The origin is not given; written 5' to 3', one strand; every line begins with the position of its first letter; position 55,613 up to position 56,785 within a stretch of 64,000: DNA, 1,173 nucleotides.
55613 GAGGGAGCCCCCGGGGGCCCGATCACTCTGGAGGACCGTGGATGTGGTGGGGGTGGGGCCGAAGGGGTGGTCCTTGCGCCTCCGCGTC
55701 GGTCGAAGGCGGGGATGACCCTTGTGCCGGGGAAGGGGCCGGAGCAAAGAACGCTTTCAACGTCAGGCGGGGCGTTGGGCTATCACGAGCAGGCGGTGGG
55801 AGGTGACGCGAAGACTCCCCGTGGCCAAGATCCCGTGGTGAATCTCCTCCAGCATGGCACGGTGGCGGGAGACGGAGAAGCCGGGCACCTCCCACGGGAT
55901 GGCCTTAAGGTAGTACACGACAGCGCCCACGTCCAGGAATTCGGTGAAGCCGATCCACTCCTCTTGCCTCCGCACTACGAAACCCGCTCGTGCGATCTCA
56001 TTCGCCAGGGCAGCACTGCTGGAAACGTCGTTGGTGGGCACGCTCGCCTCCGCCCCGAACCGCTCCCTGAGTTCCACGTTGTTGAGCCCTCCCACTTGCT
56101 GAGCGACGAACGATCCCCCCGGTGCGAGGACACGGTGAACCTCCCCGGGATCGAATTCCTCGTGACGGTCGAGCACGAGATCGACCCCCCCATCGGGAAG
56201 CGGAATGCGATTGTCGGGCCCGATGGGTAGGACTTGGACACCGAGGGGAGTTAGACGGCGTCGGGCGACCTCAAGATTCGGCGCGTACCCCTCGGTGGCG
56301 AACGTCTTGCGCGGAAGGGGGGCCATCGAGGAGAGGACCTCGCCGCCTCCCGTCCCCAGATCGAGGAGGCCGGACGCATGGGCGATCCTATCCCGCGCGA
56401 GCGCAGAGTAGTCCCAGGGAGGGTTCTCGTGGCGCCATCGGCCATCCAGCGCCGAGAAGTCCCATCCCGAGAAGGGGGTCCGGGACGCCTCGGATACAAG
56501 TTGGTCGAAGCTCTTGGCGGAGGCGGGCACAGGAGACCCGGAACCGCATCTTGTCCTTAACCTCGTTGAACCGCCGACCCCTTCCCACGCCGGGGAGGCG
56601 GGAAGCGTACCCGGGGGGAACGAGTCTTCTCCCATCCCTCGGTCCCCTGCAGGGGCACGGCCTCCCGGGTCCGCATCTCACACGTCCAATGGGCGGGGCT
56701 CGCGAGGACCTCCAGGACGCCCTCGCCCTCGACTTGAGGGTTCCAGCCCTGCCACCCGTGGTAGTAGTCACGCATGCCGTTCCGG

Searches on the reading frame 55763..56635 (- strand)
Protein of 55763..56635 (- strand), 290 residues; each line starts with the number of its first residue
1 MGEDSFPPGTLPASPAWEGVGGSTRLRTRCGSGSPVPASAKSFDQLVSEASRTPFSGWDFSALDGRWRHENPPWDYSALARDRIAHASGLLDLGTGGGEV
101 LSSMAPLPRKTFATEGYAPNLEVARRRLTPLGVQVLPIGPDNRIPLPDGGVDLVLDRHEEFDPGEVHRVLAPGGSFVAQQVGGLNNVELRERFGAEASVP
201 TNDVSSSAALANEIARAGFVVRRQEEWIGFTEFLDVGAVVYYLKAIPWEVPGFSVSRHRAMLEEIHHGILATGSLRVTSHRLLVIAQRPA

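Call 25: search_protein_families(library=pfam, proteins=[window:55763-56635:-], max_evalue=0.0001)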
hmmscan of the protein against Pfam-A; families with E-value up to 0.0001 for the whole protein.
window:55763-56635:- (290 aa): 2 families
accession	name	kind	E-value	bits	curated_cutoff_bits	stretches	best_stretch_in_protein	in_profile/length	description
PF08241.18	Methyltransf_11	-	1.7e-06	29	21.2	1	91-177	1-94/95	Methyltransferase domain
PF13649.12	Methyltransf_25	-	8.4e-05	23.6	27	0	91-174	2-97/97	Methyltransferase domain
